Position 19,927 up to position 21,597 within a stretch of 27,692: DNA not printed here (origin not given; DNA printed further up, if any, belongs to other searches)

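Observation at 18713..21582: HTH-XRE-led cluster with a zinc-ribbon membrane protein, an SPFH/band-7 protein and a zinc-ribbon peptide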

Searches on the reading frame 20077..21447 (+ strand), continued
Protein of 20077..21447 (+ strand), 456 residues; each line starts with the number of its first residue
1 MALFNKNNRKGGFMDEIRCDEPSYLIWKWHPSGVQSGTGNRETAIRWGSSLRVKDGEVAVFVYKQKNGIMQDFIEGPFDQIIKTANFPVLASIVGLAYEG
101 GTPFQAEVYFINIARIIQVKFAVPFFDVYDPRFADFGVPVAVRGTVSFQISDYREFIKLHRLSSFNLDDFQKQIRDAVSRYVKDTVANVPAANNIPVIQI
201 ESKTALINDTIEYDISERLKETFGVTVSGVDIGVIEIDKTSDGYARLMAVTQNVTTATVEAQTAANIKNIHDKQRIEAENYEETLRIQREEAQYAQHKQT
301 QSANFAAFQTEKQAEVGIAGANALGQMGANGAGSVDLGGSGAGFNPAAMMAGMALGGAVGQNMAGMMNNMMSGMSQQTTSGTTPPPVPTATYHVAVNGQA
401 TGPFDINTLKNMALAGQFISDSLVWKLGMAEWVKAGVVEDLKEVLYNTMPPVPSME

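Call 72: search_solved_structures(query=window:20077-21447:+, max_evalue=0.01)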
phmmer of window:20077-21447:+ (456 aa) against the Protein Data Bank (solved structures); distinct sequences matched with E-value up to 0.01: 1.
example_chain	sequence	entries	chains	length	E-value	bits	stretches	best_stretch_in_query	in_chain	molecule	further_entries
7z3c_A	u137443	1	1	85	0.00014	24.5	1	391-446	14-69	Adventurous gliding motility protein X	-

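Call 79: find_related_loci(query=window:20077-21447:+, collection=viral_contigs, flank=10000)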
Query window:20077-21447:+ (456 aa) in viral_contigs; peptide patterns used: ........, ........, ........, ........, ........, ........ (x = any residue, [..] = any of these).
2 stretches matched a pattern, but none encodes a relative of the query by tblastn (E <= 1e-3).

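Call 81: find_encoding_contigs(protein=P0008, flank=9000, max_places=1)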
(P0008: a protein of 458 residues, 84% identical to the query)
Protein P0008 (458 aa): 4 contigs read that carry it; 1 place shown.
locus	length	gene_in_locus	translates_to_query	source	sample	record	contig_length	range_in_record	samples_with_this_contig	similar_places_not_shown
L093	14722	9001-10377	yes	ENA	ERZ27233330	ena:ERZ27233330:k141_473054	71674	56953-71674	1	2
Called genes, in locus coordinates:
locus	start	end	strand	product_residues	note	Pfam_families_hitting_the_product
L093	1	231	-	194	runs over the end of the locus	PF00574:CLP_protease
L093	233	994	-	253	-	-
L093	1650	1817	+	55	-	-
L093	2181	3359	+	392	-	PF01076:Mob_Pre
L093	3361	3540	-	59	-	-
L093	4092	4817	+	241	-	-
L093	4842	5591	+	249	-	-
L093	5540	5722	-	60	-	-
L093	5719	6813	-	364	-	-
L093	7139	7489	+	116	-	PF13560:HTH_31, PF12844:HTH_19 (weak), PF13443:HTH_26 (weak), PF01381:HTH_3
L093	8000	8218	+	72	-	-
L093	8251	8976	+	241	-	PF12773:DZR, PF13240:Zn_Ribbon_1 (weak)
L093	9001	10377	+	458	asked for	PF13421:Band_7_1, PF14237:GYF_2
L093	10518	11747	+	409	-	-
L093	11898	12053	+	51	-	-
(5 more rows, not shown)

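Call 82: find_encoding_contigs(protein=P0065, flank=9000, max_places=1)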
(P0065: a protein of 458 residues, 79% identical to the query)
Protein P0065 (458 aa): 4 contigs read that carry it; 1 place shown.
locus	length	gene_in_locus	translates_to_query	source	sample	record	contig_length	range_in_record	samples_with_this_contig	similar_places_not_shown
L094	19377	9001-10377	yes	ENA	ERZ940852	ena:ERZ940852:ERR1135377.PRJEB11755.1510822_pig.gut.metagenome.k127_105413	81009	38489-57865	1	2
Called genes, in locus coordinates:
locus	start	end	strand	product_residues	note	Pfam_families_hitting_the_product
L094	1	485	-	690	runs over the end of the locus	PF00009:GTP_EFTU, PF22042:EF-G_D2, PF14492:EFG_III, PF03764:EFG_IV, PF00679:EFG_C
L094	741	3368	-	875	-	PF00133:tRNA-synt_1, PF01406:tRNA-synt_1e (faint), PF09334:tRNA-synt_1g, PF13603:tRNA-synt_1_2, PF09334:tRNA-synt_1g (weak), PF08264:Anticodon_1, PF10458:Val_tRNA-synt_C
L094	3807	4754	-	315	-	-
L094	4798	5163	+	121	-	-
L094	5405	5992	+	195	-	-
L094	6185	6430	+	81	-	PF19537:DUF6061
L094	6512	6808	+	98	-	PF13443:HTH_26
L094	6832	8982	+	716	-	PF12773:DZR, PF13240:Zn_Ribbon_1 (weak), PF13248:Zn_ribbon_3 (weak), PF13306:LRR_5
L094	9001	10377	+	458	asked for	PF13421:Band_7_1, PF14237:GYF_2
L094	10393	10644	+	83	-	-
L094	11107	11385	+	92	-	-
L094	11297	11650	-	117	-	PF09578:Spore_YabQ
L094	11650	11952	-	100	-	PF07873:YabP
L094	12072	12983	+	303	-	PF00037:Fer4 (faint), PF12838:Fer4_7 (weak), PF13484:Fer4_16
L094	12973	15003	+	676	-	PF13540:RCC1_2 (faint), PF25390:WD40_RLD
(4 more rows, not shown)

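Call 83: find_encoding_contigs(protein=P0098, flank=9000, max_places=1)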
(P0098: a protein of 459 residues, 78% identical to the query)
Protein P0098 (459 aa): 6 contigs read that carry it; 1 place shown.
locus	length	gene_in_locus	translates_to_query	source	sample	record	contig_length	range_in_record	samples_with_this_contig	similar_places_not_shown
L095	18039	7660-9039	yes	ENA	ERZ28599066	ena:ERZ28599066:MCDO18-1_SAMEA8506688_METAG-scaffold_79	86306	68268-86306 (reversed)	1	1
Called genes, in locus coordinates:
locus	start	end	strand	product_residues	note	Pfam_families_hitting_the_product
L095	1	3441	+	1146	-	?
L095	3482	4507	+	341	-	PF00365:PFK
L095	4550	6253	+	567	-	PF01938:TRAM, PF05958:tRNA_U5-meth_tr, PF02475:TRM5-TYW2_MTfase (weak), PF03602:Cons_hypoth95 (weak), PF05175:MTS (weak), PF13649:Methyltransf_25 (weak), PF13847:Methyltransf_31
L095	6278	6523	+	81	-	PF19537:DUF6061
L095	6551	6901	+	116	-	PF13443:HTH_26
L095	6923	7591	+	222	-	PF12773:DZR, PF13240:Zn_Ribbon_1, PF13248:Zn_ribbon_3 (faint), PF24460:DUF7575 (faint)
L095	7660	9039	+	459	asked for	PF13421:Band_7_1, PF14237:GYF_2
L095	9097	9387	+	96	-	-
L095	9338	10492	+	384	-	PF28206:Vpar_1526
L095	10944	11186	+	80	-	-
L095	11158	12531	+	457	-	PF19263:DUF5906, PF03288:Pox_D5 (weak)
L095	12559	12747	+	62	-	-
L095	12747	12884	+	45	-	-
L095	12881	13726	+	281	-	PF01076:Mob_Pre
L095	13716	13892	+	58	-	-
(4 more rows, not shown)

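Call 84: search_protein_representatives(protein=window:20077-21447:+)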
Query: 456 residues. Proteins with E-value up to 0.001 (for the whole library): 2432; up to 1e-10: 726; up to 1e-30: 207. The best 150 are listed.
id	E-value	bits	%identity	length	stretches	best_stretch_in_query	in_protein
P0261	2.6e-208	708.9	69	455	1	3-454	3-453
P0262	1.3e-177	607.8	60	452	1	6-447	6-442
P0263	3.8e-164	563.4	58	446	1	1-453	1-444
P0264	1.8e-139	482.1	52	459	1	2-453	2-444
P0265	1.3e-134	466.1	51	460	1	4-444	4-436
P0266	1.5e-128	446.2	50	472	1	1-450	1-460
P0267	1.1e-124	433.4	51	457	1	4-453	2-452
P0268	2.6e-123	428.9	51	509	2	14-375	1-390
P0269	6.7e-121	420.9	61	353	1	117-444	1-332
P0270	1.2e-119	416.8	54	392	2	2-268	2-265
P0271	1.7e-119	416.3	75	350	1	57-303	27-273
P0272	5.3e-119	414.7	53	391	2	1-287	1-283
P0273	6.6e-114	397.9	49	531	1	6-422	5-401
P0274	7.7e-114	397.7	71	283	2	231-411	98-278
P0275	3.2e-113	395.6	61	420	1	1-305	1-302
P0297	7.7e-101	354.8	42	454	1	8-453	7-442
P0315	9.2e-84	298.6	39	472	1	1-451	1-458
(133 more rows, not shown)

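Call 85: find_encoding_contigs(protein=P0297, flank=6000, max_places=2)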
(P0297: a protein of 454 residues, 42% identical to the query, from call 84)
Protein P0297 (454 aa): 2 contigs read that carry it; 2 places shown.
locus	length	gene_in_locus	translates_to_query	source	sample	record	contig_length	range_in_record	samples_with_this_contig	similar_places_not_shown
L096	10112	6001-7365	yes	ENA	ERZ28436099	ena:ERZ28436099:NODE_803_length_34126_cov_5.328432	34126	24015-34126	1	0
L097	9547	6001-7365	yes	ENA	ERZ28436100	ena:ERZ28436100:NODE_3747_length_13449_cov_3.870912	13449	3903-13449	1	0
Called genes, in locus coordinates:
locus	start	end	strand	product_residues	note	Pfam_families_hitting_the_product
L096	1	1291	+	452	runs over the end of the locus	PF16401:DUF5009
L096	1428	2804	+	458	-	-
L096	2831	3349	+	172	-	-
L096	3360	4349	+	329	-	PF19672:DUF6175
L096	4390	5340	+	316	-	-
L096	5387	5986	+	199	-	-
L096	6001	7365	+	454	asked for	PF13421:Band_7_1, PF14237:GYF_2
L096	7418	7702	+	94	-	PF14237:GYF_2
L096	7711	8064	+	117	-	-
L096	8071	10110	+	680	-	?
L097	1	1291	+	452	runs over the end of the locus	PF16401:DUF5009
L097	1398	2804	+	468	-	-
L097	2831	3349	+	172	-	-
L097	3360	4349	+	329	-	PF19672:DUF6175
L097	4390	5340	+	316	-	-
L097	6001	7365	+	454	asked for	PF13421:Band_7_1, PF14237:GYF_2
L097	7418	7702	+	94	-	PF14237:GYF_2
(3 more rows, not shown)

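Call 86: find_encoding_contigs(protein=P0315, flank=6000, max_places=2)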
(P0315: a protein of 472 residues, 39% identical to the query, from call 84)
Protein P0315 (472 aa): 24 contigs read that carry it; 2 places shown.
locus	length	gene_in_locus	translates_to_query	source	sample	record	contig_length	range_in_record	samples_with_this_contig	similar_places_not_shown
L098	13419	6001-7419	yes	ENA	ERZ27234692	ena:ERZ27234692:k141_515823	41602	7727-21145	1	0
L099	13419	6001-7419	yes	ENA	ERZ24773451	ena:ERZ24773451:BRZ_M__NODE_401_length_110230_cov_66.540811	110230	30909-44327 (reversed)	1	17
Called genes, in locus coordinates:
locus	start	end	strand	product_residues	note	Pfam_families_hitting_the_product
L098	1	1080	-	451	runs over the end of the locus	PF02812:ELFV_dehydrog_N, PF00208:ELFV_dehydrog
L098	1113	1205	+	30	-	-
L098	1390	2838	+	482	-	-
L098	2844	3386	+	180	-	-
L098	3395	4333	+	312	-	PF19672:DUF6175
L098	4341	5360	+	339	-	-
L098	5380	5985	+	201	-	PF13240:Zn_Ribbon_1 (weak)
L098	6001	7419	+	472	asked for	PF13421:Band_7_1, PF14237:GYF_2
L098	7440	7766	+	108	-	PF14237:GYF_2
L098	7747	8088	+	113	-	-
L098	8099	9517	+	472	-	-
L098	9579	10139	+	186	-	-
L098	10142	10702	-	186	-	PF25084:LbH_EIF2B (faint), PF00132:Hexapep, PF14602:Hexapep_2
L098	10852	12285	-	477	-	PF00361:Proton_antipo_M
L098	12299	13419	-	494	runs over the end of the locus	PF00361:Proton_antipo_M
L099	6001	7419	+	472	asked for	PF13421:Band_7_1, PF14237:GYF_2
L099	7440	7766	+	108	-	PF14237:GYF_2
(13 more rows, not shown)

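Call 87: search_protein_families(library=pfam, proteins=[L098:1390-2838:+, L098:2844-3386:+, L098:3395-4333:+, L098:4341-5360:+, L098:5380-5985:+, L098:6001-7419:+, L098:7440-7766:+, L098:7747-8088:+, L098:8099-9517:+, L098:9579-10139:+], max_evalue=0.01)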
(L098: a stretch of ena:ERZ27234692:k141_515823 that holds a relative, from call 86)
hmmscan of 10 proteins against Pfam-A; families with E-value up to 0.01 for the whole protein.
L098:1390-2838:+ (482 aa): 1 family
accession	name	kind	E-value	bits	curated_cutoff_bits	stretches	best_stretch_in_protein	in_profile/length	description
PF06566.16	Chon_Sulph_att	-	0.0066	16.8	25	0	420-474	43-99/250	Chondroitin sulphate attachment domain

L098:2844-3386:+ (180 aa): 0 families

L098:3395-4333:+ (312 aa): 1 family
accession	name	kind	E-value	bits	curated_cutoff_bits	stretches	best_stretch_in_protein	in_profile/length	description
PF19672.4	DUF6175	-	6.4e-87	291.8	23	1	24-310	3-293/293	Family of unknown function (DUF6175)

L098:4341-5360:+ (339 aa): 2 families
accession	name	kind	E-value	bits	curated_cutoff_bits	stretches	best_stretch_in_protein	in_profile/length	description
PF14559.12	TPR_19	-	0.0043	17.8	25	0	154-201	18-65/68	Tetratricopeptide repeat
PF25058.1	ARM_TT21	-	0.0087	16.5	27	0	164-207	97-140/155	Tetratricopeptide repeat protein 21 ARM repeat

L098:5380-5985:+ (201 aa): 6 families
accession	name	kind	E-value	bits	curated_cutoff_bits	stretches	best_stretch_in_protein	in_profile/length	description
PF13240.11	Zn_Ribbon_1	-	4.5e-06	26.7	25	1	3-22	2-21/23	zinc-ribbon domain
PF10571.15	UPF0547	-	5.1e-05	23.8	29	1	3-23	3-23/26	Uncharacterised protein family UPF0547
PF13248.11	Zn_ribbon_3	-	6.6e-05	22.7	27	1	3-23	5-25/26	zinc-ribbon domain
PF12773.13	DZR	-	0.00072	20.1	27.3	1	3-25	15-35/45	Double zinc ribbon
PF07332.16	Phage_holin_3_6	-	0.0017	18.9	28.4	0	60-128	51-116/116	Putative Actinobacterial Holin-X, holin superfamily III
PF14093.11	DUF4271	-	0.0021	18.4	29.7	1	43-104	115-177/206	Domain of unknown function (DUF4271)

L098:6001-7419:+ (472 aa): 2 families
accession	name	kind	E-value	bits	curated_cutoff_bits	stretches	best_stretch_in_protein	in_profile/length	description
PF14237.11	GYF_2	-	4.6e-19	68.4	25.8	1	400-449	1-50/50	GYF domain 2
PF13421.11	Band_7_1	-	9.7e-16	58.5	24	1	43-242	9-200/211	SPFH domain-Band 7 family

L098:7440-7766:+ (108 aa): 1 family
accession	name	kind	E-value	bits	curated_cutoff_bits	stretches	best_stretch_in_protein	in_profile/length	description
PF14237.11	GYF_2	-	7e-21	74.2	25.8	1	41-90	1-50/50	GYF domain 2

L098:7747-8088:+ (113 aa): 0 families

L098:8099-9517:+ (472 aa): 0 families

L098:9579-10139:+ (186 aa): 2 families
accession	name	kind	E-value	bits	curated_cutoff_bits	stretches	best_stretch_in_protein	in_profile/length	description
PF21183.3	HAT1_C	-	0.0043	17.9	27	1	148-181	15-48/52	Histone acetyltransferase type B catalytic subunit, C-terminal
PF02169.21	LPP20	-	0.0071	17.2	25.9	0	65-148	23-96/97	LPP20 lipoprotein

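Call 98: predict_structure(alignment_id=A5)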
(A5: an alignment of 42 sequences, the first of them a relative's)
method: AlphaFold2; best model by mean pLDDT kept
length: 456 residues; sequences in the alignment: 42
mean_pLDDT: 72.6   pTM: 0.48
mean pLDDT of the five models: 72.6, 71.8, 70.5, 70.4, 69.7
residues with pLDDT >= 90: 54; 70-90: 240; 50-70: 77; < 50: 85
segments of 3 or more residues with pLDDT < 50: 1-13, 96-100, 328-387
pLDDT, mean of each block of 10 residues (from residue 1): 43 65 81 67 72 88 71 87 71 53 75 89 92 86 93 85 84 92 90 86 87 89 89 90 86 71 81 85 82 74 57 54 50 34 41 43 44 38 46 78 83 79 82 83 66 49
secondary structure, 60 per line:
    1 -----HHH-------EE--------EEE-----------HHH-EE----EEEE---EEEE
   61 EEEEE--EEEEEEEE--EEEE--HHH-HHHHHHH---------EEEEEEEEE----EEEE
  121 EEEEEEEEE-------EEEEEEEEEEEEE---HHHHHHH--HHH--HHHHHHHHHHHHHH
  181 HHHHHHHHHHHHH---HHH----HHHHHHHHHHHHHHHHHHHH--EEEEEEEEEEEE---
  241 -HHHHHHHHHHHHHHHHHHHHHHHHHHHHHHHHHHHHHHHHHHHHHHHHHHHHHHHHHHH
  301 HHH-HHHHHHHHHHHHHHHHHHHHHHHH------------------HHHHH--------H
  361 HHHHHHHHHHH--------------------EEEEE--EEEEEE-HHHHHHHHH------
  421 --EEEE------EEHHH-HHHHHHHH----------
elements in order: E26-28 E50-53 E57-65 E68-75 E78-81 H88-94 E104-112 E117-129 E137-149 H153-159 H167-193 H204-223 E226-237 H242-303 H305-328 H347-351 H360-371 E392-396 E399-404 H406-414 E423-426 H439-446
